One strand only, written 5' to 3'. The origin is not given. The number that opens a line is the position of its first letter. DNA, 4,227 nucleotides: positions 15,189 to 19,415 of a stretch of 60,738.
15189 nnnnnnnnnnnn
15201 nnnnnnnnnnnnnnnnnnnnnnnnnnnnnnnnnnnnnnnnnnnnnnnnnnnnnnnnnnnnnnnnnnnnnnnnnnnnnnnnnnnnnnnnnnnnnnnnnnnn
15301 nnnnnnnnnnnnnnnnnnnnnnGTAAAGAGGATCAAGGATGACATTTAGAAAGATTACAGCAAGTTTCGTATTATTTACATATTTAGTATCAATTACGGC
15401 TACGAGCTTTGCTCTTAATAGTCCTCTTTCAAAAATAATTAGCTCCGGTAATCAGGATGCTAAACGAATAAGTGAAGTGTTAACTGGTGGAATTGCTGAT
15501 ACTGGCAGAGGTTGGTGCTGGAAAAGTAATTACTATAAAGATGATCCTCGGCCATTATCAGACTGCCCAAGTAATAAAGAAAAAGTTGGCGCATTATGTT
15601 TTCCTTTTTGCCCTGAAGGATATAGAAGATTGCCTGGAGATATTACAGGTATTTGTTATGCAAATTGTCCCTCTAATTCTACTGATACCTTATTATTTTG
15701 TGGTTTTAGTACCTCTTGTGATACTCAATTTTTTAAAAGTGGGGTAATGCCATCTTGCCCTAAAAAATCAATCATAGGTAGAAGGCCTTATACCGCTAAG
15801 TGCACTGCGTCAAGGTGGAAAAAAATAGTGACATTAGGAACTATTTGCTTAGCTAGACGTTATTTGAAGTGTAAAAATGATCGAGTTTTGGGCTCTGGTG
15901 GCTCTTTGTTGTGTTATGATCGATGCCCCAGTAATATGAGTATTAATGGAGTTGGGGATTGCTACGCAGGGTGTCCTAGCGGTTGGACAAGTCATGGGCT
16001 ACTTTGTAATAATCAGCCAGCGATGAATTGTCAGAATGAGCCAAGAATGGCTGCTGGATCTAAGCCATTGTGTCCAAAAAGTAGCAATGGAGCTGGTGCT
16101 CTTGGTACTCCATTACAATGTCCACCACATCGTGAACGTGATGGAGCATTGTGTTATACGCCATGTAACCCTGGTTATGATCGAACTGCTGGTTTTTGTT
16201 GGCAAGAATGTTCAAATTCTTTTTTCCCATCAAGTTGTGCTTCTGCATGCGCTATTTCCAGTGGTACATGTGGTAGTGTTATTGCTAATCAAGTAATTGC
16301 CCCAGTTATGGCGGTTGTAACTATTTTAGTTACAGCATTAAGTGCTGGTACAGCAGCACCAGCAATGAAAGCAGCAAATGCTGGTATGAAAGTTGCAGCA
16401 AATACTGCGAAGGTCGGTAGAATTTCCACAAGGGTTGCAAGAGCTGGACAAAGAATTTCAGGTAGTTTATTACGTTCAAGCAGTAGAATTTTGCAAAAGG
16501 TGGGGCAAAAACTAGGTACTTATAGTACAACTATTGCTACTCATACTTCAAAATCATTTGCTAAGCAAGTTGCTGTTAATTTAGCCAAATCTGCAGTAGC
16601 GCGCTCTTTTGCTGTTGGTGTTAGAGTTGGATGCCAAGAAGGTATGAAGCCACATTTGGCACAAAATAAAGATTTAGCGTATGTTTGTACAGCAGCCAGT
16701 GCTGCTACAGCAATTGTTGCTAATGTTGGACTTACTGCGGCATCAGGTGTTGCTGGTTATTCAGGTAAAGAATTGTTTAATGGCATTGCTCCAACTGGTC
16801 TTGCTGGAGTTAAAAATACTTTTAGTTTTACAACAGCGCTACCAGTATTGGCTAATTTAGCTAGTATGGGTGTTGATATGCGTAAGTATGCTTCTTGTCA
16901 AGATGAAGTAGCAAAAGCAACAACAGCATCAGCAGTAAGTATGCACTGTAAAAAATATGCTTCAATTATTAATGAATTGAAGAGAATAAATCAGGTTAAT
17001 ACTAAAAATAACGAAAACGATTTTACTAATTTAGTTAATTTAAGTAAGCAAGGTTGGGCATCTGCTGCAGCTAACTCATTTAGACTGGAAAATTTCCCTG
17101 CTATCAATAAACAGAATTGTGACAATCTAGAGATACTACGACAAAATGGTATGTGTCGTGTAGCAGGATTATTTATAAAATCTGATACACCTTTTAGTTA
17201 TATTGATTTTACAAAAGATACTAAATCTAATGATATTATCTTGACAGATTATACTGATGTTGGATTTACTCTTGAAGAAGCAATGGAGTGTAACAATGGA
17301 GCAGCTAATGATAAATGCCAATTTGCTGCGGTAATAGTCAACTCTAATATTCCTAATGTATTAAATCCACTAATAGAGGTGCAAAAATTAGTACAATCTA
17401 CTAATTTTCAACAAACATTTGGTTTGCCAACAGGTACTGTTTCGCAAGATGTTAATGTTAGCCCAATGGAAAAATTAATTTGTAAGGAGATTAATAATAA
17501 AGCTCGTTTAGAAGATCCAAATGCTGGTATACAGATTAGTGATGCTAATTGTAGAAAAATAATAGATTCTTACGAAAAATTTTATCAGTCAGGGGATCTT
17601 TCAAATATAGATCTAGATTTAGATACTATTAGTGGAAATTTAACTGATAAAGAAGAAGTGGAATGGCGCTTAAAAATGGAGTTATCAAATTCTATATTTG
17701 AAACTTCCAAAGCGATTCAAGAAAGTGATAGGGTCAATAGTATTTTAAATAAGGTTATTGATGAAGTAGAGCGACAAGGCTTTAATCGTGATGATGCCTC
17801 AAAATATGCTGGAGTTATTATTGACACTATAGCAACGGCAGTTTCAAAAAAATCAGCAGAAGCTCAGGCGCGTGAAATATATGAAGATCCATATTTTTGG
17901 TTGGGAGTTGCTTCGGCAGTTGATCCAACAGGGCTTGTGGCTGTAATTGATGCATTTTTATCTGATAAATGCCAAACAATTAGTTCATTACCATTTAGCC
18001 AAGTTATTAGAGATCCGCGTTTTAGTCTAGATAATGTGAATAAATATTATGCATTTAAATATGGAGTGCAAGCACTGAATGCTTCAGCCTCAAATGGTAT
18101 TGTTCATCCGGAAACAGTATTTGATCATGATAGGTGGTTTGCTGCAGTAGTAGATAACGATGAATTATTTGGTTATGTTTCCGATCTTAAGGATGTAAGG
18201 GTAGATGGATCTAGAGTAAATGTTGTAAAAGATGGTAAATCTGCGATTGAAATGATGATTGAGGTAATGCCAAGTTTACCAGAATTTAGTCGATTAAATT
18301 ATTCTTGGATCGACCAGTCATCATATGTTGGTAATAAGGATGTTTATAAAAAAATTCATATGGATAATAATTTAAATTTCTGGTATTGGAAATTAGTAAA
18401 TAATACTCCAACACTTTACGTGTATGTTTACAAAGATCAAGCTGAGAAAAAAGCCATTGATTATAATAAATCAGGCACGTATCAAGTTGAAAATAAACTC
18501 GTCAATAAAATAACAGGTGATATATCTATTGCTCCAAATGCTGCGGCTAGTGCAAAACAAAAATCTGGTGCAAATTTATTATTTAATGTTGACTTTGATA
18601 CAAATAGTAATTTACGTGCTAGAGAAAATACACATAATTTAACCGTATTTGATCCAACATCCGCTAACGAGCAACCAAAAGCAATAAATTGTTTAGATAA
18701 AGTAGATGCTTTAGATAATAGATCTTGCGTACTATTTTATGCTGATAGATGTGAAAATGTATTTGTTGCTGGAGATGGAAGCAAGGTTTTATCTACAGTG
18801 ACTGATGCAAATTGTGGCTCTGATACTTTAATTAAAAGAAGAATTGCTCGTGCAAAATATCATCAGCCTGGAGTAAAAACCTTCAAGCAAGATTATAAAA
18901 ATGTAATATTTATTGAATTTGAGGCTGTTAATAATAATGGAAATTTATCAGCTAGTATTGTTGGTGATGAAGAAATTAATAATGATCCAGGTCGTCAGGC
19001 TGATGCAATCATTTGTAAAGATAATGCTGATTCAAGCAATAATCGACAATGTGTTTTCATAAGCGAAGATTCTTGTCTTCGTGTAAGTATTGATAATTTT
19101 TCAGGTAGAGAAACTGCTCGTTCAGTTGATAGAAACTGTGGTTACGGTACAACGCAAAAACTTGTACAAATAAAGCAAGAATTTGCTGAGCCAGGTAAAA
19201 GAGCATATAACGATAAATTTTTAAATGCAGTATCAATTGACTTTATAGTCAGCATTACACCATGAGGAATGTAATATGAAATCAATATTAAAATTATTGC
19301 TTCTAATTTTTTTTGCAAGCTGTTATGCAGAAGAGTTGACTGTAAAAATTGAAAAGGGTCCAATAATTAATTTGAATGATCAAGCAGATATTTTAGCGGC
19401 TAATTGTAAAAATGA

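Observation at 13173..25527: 12.4-kb operon of four secreted cysteine-rich proteins of unrecognised family, inserted between rnr and rlmB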

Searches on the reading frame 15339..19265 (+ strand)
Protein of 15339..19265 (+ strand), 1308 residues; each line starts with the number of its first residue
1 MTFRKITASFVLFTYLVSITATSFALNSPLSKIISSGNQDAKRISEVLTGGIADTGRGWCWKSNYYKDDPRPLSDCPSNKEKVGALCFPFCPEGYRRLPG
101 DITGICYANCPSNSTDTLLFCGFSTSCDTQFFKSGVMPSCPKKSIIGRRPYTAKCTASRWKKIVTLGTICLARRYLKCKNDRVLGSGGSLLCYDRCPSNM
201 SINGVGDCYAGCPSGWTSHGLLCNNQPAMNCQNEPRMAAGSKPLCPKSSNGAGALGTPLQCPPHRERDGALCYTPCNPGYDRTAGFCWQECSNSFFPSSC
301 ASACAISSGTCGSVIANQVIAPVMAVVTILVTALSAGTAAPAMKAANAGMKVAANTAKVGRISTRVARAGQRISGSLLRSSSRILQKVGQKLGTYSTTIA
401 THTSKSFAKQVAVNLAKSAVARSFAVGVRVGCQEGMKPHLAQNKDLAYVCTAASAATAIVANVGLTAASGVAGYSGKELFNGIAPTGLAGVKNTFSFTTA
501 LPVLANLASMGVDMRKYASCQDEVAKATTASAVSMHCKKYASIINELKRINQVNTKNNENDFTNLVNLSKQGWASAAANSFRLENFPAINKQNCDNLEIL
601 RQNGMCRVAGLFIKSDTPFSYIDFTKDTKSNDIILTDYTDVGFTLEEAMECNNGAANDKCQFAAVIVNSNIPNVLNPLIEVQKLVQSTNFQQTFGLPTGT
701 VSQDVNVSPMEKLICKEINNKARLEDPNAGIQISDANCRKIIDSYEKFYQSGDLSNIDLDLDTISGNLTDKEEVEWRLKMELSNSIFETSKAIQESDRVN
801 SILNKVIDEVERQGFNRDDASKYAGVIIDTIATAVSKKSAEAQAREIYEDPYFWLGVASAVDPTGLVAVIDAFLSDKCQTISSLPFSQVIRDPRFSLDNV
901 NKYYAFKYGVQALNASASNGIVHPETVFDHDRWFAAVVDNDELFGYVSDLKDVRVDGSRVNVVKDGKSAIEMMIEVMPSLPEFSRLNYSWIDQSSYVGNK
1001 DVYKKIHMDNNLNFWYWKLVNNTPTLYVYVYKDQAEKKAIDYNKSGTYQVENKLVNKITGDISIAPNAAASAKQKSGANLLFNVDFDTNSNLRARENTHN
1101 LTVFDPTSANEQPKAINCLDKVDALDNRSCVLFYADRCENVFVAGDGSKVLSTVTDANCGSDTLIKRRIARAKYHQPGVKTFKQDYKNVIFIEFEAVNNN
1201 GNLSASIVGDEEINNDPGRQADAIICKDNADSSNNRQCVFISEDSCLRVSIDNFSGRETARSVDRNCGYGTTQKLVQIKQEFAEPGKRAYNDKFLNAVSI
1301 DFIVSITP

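Call 4: search_protein_families(library=pfam, proteins=[window:15339-19265:+], max_evalue=1)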
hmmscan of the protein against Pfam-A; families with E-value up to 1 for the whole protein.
window:15339-19265:+ (1308 aa): 2 families
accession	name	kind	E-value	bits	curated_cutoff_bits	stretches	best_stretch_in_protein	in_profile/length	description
PF10334.16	BRE4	-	0.023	15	25.7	1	316-429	126-204/228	Brefeldin A-sensitivity protein 4-like domain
PF09403.15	FadA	-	0.12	13.3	28.5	0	516-559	40-83/99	Adhesion protein FadA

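Call 5: search_protein_families(library=ncbifam, proteins=[window:15339-19265:+], max_evalue=1)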
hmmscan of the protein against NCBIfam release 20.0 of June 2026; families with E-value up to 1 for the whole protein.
window:15339-19265:+ (1308 aa): 0 families

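Call 7: find_homologous_proteins(query=window:15339-19265:+)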
Query window:15339-19265:+ (1308 aa): 2 proteins with E <= 0.001 among 8000 candidates.
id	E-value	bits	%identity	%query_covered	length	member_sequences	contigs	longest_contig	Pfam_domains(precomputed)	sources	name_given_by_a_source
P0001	0.0e+0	2998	100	100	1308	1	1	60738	-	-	-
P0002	8.4e-18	82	24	25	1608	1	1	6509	PF02494.23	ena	-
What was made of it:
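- Tried and rejected: Only the top 8000 candidates were scored, so some relatives may have been missed (call 7).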

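Call 8: find_encoding_contigs(protein=window:15339-19265:+, flank=10000, max_places=4)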
Protein window:15339-19265:+ (1308 aa): no gene with exactly this product is on record in the collection.

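Call 31: find_encoding_contigs(protein=P0002, flank=10000)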
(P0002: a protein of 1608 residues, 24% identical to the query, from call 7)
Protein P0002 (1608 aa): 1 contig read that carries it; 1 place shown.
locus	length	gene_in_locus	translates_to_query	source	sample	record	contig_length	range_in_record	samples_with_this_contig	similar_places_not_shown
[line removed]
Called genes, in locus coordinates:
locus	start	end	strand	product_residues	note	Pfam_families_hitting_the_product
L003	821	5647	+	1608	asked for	PF02494:HYR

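Call 35: search_solved_structures(query=window:15339-19265:+, max_evalue=1)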
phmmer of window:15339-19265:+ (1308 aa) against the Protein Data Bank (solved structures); distinct sequences matched with E-value up to 1: 2.
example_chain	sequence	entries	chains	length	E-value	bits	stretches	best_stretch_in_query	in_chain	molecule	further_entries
9qv6_A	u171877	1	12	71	0.69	10.6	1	355-416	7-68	Archaeal histone A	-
9qv5_A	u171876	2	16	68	0.87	10.3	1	360-416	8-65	Archaeal histone A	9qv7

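Call 43: search_protein_families(library=pfam, proteins=[P0002], max_evalue=0.01)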
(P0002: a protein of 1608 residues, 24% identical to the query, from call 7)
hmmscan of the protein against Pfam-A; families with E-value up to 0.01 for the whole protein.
P0002 (1608 aa): 2 families
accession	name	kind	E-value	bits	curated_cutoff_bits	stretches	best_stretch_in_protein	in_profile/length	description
PF02494.22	HYR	-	3.4e-17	63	21.7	2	1130-1212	2-81/81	HYR domain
PF13620.12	CarboxypepD_reg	-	9.2e-05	23.2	32.3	1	1524-1564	2-42/82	Carboxypeptidase regulatory-like domain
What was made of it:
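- Closest known: P0002. Different: It continues into HYR domains and a CarboxypepD_reg-like domain instead of four-Cys modules (call 43).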

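Call 81: search_protein_families(library=phrogs, proteins=[window:15339-19265:+], max_evalue=0.01)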
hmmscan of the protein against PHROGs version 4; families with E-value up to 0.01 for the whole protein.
window:15339-19265:+ (1308 aa): 0 families

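Call 82: search_protein_families(library=padloc, proteins=[window:15339-19265:+], max_evalue=0.01)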
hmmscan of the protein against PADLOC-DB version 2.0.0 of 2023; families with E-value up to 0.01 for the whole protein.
window:15339-19265:+ (1308 aa): 0 families

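Call 87: search_dna_similar(query=window:15339-19265:+, collection=plasmids, mode=protein, max_evalue=0.001, max_rows=8)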
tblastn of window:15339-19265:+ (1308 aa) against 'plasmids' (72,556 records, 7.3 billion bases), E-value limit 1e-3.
No match.

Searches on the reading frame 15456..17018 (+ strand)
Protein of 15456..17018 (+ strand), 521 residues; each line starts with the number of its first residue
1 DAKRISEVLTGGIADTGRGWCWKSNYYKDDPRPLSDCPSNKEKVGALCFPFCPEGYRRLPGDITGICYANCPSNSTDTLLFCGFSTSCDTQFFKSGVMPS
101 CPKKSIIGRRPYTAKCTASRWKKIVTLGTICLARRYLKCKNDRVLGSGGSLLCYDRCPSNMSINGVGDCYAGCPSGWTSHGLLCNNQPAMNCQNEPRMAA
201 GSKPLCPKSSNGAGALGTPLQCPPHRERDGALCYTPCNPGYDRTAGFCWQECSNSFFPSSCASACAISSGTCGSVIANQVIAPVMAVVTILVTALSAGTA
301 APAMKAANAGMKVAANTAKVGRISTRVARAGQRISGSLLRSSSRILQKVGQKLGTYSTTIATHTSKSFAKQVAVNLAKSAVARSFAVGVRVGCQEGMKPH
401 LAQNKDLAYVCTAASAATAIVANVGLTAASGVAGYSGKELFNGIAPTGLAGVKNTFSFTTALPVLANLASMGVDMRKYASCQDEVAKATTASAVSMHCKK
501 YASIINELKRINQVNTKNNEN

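Call 75: predict_structure(alignment_id=A4)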
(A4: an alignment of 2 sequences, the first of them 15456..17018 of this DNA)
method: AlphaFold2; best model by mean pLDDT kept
length: 521 residues; sequences in the alignment: 2
mean_pLDDT: 30.7   pTM: 0.18
mean pLDDT of the five models: 30.7, 30.3, 29.4, 28.3, 26.2
residues with pLDDT >= 90: 0; 70-90: 0; 50-70: 7; < 50: 514
segments of 3 or more residues with pLDDT < 50: 1-40, 43-50, 53-57, 60-509, 511-521
pLDDT, mean of each block of 10 residues (from residue 1): 28 26 25 40 48 49 43 32 28 25 28 26 25 23 26 28 28 23 22 24 25 27 35 34 29 28 26 27 31 31 32 33 31 28 30 31 31 31 31 30 31 35 31 28 27 29 31 31 33 36 45 42 40
secondary structure, 60 per line:
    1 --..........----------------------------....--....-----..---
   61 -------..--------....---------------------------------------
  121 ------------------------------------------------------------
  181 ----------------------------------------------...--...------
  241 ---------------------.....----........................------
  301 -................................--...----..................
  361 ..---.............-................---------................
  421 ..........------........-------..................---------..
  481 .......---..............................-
elements in order: H3-12 E41-44 E47-50 H78-81 E227-229 E232-234 H262-266 H271-294 H302-333 H343-362 H366-378 H380-395 H405-430 H437-444 H452-469 H479-487 H491-520
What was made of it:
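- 16269..16898 (+): ORF3 Ala/Gly/Ser-rich region predicted to be helical (aa 311-520). It starts with a marginally hydrophobic 33-aa segment (aa 311-343). The AF2 model is unusable (pLDDT 30.7), so the helices are indicative only (call 75).
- The ORF3 model is unusable (pLDDT 30.7, call 75), so its 'head plus membrane-active helices' is read from sequence only. AF2 secondary structure for aa 300-560 is helical, though at low confidence (call 75). The model is too poor for a fold comparison (call 75).
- Tried and rejected: I discarded it and ran no fold search on it (call 75).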

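Call 93: search_solved_structures(query=A4, max_evalue=10)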
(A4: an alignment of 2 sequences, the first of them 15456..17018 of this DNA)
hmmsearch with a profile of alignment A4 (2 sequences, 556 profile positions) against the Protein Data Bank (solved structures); distinct sequences matched with E-value up to 10: 8.
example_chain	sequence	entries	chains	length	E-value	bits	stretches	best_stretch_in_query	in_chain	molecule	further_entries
6zck_B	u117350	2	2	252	0.032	15.9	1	90-164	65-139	Capsid protein VP2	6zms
9fjd_2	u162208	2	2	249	0.56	11.8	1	90-151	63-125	Capsid protein VP2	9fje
9fjc_2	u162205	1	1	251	0.56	11.8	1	90-151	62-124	Capsid protein VP2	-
7dpf_2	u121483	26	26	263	0.59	11.8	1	90-151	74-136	VP2 | Capsid protein VP0 | Genome polyprotein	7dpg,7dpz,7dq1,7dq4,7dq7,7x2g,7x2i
7c9z_B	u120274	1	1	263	0.6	11.7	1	90-151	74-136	VP2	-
9scw_2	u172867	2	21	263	0.61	11.7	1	90-151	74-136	Capsid protein VP2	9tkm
4jvv_A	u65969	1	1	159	1.1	10.9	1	304-360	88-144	evolved variant of the computationally designed serine hydrolase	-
4jca_A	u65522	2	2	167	1.1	10.8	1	304-365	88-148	serine hydrolase | Evolved variant of computationally designed serine hydrolase OSH55.4_H1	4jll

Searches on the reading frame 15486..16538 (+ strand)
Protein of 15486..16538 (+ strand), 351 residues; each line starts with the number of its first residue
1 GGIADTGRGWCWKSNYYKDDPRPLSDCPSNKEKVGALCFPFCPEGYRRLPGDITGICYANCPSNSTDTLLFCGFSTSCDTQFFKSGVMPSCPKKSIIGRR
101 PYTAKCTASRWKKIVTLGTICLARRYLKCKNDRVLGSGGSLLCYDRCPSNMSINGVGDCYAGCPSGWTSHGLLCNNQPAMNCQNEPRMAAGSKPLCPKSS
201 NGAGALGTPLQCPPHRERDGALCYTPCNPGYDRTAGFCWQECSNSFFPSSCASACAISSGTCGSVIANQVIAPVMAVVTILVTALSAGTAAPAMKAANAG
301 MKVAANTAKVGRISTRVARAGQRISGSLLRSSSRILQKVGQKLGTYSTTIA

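Call 52: find_related_loci(query=A2, collection=metagenome_contigs, flank=10000)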
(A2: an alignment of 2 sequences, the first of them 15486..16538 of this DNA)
Query A2 (351 aa) in metagenome_contigs; peptide patterns used: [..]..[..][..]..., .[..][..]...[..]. (x = any residue, [..] = any of these).
174 stretches matched a pattern, but none encodes a relative of the query by tblastn (E <= 1e-3).

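Call 73: find_related_loci(query=A2, collection=viral_contigs, flank=5000)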
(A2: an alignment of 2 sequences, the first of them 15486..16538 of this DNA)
Query A2 (351 aa) in viral_contigs; peptide patterns used: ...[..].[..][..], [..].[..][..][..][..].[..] (x = any residue, [..] = any of these).
121 stretches matched a pattern, but none encodes a relative of the query by tblastn (E <= 1e-3).
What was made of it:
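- Tried and rejected: A2 in viral_contigs (call 73).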

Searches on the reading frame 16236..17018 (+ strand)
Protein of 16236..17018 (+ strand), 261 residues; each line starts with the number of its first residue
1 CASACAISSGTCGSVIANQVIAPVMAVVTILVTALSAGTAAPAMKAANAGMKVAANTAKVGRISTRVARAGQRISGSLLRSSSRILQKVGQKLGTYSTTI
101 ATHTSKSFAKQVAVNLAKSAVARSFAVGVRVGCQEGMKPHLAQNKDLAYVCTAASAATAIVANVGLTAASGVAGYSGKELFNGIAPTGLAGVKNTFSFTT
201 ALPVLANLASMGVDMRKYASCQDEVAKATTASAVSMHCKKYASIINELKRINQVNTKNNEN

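Call 58: search_protein_families(library=pfam, proteins=[window:16236-17018:+], max_evalue=10)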
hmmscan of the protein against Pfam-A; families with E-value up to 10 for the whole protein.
window:16236-17018:+ (261 aa): 1 family
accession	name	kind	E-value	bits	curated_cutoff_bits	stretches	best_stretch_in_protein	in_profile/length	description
PF10334.16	BRE4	-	0.0014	19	25.7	1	17-130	126-204/228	Brefeldin A-sensitivity protein 4-like domain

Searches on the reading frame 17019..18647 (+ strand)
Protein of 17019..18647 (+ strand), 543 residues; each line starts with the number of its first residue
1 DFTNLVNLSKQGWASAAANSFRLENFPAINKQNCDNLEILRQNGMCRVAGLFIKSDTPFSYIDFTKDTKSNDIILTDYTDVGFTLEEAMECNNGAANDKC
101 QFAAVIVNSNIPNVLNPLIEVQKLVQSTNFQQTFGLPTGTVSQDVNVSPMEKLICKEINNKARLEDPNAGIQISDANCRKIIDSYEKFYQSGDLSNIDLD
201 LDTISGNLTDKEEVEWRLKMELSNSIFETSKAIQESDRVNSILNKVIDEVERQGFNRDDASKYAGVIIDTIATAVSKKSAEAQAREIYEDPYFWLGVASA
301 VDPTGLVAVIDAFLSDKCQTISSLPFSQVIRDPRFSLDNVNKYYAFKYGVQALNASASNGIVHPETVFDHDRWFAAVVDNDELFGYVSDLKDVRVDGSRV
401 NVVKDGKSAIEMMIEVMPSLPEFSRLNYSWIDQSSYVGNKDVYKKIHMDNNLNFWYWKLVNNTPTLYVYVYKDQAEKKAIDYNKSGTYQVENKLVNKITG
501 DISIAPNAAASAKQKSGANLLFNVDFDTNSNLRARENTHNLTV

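Call 58: search_protein_families(library=pfam, proteins=[window:17019-18647:+], max_evalue=10)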
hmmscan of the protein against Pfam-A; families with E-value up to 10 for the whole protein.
window:17019-18647:+ (543 aa): 1 family
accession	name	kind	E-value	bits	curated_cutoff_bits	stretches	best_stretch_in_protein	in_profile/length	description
PF25627.1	Polyoma_VP2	-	0.091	12.3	30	1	217-283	189-255/356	Polyomaviruses capsid protein VP2 family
